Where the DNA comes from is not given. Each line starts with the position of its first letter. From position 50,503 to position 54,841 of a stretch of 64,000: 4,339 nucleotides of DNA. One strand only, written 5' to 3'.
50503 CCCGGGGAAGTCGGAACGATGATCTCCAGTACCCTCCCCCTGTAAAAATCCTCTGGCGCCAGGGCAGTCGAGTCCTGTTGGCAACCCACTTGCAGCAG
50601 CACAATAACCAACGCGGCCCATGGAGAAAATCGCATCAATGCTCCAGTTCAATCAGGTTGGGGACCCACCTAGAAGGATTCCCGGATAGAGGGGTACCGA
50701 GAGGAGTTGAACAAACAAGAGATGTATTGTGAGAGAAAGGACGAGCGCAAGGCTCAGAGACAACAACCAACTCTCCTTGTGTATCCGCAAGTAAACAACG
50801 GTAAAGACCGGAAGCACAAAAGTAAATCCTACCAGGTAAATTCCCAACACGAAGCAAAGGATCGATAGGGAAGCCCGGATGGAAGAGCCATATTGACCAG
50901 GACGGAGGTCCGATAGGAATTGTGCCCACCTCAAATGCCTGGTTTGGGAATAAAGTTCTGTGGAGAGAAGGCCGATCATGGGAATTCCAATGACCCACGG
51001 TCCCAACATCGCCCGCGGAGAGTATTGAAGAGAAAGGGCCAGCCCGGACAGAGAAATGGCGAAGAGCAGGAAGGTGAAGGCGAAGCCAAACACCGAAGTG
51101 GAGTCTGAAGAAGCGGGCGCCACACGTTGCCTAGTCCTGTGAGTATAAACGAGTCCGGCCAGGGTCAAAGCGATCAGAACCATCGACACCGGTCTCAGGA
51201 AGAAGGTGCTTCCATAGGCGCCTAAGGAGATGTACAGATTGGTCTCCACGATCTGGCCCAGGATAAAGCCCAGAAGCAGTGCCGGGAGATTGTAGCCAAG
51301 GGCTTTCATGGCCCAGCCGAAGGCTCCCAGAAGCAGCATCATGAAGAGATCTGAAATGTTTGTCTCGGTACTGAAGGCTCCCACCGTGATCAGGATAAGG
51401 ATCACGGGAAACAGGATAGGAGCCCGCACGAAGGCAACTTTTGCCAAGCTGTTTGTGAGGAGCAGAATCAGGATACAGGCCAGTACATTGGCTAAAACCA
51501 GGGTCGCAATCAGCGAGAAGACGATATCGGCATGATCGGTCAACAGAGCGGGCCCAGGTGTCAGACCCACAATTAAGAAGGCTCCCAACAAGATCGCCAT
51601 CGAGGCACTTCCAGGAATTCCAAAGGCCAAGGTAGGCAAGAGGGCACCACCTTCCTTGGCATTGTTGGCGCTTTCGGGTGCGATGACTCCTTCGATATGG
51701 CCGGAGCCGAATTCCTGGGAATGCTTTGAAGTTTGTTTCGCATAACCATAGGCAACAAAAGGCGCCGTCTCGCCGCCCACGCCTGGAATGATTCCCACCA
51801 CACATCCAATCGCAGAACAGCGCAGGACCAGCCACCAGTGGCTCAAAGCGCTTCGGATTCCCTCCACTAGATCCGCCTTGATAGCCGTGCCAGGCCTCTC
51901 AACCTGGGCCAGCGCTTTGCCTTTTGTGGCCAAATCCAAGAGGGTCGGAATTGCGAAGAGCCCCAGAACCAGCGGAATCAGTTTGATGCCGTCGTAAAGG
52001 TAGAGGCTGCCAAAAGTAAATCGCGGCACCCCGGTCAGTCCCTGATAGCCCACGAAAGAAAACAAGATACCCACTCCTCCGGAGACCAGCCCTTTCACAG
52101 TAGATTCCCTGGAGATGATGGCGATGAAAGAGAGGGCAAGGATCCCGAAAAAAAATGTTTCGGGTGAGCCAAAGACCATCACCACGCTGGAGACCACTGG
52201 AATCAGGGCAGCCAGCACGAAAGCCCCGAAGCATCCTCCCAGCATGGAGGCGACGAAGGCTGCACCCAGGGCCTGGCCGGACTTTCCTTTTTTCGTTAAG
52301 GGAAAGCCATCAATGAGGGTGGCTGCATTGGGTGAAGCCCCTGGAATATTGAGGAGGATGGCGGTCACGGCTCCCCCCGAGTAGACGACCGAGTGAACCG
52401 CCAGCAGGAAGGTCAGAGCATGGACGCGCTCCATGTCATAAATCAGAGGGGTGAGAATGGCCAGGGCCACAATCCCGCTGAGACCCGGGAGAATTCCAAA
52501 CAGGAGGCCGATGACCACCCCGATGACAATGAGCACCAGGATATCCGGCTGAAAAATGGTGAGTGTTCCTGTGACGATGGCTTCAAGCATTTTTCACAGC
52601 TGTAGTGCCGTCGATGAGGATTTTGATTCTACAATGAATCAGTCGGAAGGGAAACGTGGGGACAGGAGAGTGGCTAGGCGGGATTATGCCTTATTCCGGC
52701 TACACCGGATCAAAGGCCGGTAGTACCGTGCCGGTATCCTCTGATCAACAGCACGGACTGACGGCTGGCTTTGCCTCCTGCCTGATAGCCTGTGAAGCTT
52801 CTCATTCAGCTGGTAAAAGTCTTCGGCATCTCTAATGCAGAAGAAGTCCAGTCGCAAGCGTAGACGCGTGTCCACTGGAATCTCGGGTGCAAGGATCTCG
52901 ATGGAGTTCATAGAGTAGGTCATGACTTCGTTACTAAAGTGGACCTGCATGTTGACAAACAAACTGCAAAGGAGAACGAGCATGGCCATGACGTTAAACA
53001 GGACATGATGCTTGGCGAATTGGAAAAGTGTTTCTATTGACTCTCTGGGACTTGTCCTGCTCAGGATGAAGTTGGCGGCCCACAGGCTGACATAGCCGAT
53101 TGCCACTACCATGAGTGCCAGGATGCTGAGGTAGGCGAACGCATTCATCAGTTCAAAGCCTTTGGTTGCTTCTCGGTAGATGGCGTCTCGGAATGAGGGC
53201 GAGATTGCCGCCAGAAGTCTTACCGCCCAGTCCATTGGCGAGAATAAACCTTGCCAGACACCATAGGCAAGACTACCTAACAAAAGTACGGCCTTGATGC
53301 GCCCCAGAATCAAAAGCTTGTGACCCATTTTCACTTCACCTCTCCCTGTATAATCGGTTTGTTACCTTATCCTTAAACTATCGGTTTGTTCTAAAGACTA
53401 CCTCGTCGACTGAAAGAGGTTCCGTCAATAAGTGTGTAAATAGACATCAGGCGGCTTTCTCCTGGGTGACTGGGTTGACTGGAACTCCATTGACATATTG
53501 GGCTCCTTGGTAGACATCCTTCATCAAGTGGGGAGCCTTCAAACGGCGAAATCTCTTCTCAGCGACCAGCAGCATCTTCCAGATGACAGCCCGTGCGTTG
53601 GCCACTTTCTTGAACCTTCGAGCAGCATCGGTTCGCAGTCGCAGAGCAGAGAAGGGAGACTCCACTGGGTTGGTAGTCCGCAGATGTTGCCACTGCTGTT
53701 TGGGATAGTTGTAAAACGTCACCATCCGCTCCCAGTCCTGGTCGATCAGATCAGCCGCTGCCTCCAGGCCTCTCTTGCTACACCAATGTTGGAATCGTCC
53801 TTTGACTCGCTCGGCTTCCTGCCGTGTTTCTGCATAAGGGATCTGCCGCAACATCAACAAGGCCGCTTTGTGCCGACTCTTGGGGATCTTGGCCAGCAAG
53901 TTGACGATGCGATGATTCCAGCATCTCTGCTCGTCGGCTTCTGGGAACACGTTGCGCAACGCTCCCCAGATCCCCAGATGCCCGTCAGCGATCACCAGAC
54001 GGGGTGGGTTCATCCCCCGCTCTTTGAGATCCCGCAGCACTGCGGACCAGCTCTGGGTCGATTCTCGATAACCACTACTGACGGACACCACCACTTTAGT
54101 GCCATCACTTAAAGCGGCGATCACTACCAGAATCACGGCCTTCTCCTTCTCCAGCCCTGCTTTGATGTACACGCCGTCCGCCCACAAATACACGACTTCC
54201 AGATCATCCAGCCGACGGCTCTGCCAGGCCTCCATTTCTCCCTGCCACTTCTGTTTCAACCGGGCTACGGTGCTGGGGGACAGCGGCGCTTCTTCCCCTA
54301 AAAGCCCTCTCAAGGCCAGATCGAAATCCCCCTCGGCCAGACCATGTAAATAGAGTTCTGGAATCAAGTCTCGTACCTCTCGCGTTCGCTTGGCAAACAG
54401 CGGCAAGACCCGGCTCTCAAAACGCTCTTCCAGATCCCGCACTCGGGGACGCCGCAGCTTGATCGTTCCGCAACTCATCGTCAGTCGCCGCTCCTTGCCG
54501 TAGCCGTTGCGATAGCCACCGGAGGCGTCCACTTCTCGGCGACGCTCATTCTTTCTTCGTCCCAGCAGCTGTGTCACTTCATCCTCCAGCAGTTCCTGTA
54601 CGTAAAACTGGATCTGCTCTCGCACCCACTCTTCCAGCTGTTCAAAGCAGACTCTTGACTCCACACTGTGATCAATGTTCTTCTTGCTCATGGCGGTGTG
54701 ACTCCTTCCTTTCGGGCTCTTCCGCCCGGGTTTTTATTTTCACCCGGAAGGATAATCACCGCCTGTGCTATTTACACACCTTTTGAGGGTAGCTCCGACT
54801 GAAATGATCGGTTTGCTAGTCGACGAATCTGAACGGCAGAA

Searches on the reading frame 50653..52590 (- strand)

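Call 38: search_protein_families(library=pfam, proteins=[window:50653-52590:-], max_evalue=0.01)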
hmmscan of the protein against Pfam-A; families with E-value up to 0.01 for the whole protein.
window:50653-52590:- (645 aa): 2 families
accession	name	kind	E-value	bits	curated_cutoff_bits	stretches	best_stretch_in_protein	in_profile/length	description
PF01970.21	TctA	-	6.1e-127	424.2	28.9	1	18-440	1-423/423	Tripartite tricarboxylate transporter TctA family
PF07331.16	TctB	-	4e-06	27.5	29.1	1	504-634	4-136/137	Tripartite tricarboxylate transporter TctB family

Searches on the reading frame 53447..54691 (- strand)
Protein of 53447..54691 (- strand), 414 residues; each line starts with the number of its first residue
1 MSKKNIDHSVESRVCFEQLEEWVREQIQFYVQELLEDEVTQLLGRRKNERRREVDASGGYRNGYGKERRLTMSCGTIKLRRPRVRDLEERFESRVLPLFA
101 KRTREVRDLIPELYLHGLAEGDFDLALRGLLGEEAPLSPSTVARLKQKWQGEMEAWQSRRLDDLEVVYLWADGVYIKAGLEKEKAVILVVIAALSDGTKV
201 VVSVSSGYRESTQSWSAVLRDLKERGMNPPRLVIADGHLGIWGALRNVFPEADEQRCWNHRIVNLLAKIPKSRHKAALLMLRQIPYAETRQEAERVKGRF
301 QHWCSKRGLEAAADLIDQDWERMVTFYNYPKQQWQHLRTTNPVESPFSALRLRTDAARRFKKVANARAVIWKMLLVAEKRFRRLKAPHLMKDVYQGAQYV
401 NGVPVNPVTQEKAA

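Call 38: search_protein_families(library=pfam, proteins=[window:53447-54691:-], max_evalue=0.01)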
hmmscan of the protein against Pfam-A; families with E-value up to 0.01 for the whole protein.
window:53447-54691:- (414 aa): 2 families
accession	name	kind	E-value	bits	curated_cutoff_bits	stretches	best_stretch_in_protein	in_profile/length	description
PF00872.24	Transposase_mut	-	8.4e-60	203.1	21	1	17-369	20-364/379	Transposase, Mutator family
PF10551.15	MULE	-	6e-06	27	27.6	1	191-260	21-95/99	MULE transposase domain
